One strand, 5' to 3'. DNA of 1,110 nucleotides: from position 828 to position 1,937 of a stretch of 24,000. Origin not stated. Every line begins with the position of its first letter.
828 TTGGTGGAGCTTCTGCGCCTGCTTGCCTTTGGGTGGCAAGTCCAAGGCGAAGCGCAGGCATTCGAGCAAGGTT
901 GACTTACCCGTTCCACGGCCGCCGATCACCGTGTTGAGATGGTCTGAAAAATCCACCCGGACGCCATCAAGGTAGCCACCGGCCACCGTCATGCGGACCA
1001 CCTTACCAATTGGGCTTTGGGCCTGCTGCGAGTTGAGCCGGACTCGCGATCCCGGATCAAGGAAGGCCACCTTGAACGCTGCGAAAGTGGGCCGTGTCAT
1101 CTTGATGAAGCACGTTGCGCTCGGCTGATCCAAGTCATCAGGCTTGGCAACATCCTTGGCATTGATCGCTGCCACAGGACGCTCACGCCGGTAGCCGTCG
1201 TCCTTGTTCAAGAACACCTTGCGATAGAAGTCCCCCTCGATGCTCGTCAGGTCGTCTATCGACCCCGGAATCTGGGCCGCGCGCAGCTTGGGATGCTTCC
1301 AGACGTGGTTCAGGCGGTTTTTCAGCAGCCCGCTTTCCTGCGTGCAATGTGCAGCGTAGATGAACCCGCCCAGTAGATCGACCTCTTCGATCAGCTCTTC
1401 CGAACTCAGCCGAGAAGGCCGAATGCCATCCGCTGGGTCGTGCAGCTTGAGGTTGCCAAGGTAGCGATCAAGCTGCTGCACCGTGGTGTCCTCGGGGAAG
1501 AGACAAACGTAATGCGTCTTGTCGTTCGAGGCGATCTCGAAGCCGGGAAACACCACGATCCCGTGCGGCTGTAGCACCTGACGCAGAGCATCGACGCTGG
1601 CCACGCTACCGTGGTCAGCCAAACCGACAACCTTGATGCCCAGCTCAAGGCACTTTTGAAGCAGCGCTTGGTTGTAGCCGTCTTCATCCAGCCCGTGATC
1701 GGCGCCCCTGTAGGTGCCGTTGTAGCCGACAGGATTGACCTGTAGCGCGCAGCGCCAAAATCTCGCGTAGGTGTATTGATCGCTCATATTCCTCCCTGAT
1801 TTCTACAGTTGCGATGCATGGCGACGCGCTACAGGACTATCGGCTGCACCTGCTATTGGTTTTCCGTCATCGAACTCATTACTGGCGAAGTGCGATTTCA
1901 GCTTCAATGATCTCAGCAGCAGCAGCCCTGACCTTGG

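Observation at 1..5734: Resolvase-linked pair: a 1084-aa MmeI/PglX-like methyltransferase followed by a PHP-SMC ATPase, a candidate two-component defence module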

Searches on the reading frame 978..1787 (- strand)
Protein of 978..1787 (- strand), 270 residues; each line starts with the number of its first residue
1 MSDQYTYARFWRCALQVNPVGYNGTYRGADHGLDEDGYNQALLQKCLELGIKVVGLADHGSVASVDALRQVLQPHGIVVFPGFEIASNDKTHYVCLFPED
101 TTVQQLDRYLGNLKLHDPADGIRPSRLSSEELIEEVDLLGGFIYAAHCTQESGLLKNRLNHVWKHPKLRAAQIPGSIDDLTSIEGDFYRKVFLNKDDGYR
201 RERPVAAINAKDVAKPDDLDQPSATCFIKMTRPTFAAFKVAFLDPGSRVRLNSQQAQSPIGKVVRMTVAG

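Call 61: predict_structure(alignment_id=A3)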
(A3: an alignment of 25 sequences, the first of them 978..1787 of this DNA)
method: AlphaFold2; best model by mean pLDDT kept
length: 270 residues; sequences in the alignment: 25
mean_pLDDT: 66.4   pTM: 0.71
mean pLDDT of the five models: 66.4, 61.9, 45.5, 44.0, 37.1
residues with pLDDT >= 90: 7; 70-90: 140; 50-70: 49; < 50: 74
segments of 3 or more residues with pLDDT < 50: 1-3, 8-31, 213-216, 221-224, 231-238, 240-249, 251-253, 255-270
pLDDT, mean of each block of 10 residues (from residue 1): 47 36 34 64 71 74 84 84 83 85 89 71 75 89 76 74 81 73 82 87 70 51 50 43 44 43 33
secondary structure, 60 per line:
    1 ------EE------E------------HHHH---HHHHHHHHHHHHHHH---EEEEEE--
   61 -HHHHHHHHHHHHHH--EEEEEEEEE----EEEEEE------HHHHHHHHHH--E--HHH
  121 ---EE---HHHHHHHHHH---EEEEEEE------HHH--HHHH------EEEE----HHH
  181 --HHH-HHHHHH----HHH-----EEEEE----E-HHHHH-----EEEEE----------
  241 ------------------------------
elements in order: H28-31 H35-49 E53-58 H62-75 E78-86 E91-96 H103-112 H129-138 E142-148 H160-163 E170-173 H187-192 E205-209 H216-220 E226-230

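Call 65: fold_search(model_id=the predicted structure, library=pdb)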
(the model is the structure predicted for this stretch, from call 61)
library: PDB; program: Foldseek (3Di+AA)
matches with E <= 10: 786; with E <= 0.001: 0
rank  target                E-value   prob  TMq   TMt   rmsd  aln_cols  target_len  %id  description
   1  5zb8_B                2.1e-03  0.99  0.36  0.27   7.4       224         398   13  Crystal structure of the novel lesion-specific endonuclease PfuEndoQ from Pyrococcus furiosus (released 2018-04-04)
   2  5fkw_A                2.3e-03  1.00  0.40  0.14   5.4       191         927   17  cryo-EM structure of the E. coli replicative DNA polymerase complex bound to DNA (DNA polymerase III alpha, beta, epsi (released 2015-11-25)
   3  4gx9_C                3.7e-03  0.99  0.40  0.35   5.3       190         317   17  Crystal structure of a DNA polymerase III alpha-epsilon chimera (released 2013-04-03)
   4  2hnh                  4.2e-03  0.99  0.40  0.14   5.6       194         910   18  Crystal structure of the catalytic alpha subunit of E. coli replicative DNA polymerase III (released 2006-09-19)
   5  4jom                  4.5e-03  0.99  0.40  0.14   5.6       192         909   17  Structure of E. coli Pol III 3mPHP mutant (released 2013-05-29)
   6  5zb8_C                5.3e-03  0.98  0.37  0.27   7.3       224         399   13  Crystal structure of the novel lesion-specific endonuclease PfuEndoQ from Pyrococcus furiosus (released 2018-04-04)
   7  5zb8_A                9.7e-03  0.97  0.37  0.27   7.2       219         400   13  Crystal structure of the novel lesion-specific endonuclease PfuEndoQ from Pyrococcus furiosus (released 2018-04-04)
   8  3o0f                  1.3e-02  0.99  0.29  0.28   6.4       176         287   14  Crystal structure of a putative metal-dependent phosphoesterase (BAD_1165) from bifidobacterium adolescentis atcc 15703  (released 2010-08-25)
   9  2hqa                  1.8e-02  0.97  0.40  0.14   5.4       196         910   17  Crystal structure of the catalytic alpha subunit of E. Coli replicative DNA polymerase III (released 2006-09-19)
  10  5fkv_A                2.2e-02  0.97  0.41  0.12   5.3       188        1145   16  cryo-EM structure of the E. coli replicative DNA polymerase complex bound to DNA (DNA polymerase III alpha, beta, epsi (released 2015-11-25)
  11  3e0f                  2.4e-02  0.97  0.22  0.21   4.1        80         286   20  Crystal structure of a putative metal-dependent phosphoesterase (bad_1165) from bifidobacterium adolescentis atcc 15703  (released 2008-09-02)
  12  3f2b_A                2.8e-02  0.97  0.37  0.12   5.4       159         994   16  DNA Polymerase PolC from Geobacillus kaustophilus complex with DNA, dGTP, Mg and Zn (released 2009-01-20)
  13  3f2c_A                2.8e-02  0.94  0.38  0.13   5.8       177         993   18  DNA Polymerase PolC from Geobacillus kaustophilus complex with DNA, dGTP and Mn (released 2009-01-20)
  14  7jk5_A                6.6e-02  0.10  0.13  0.10  15.4       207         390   12  Structure of Drosophila ORC bound to DNA (released 2020-09-09)
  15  7k30_A                1.0e-01  0.91  0.35  0.25   4.9       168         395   15  Crystal structure of Endonuclease Q complex with 27-mer duplex substrate with dU at the active site (released 2021-03-17)
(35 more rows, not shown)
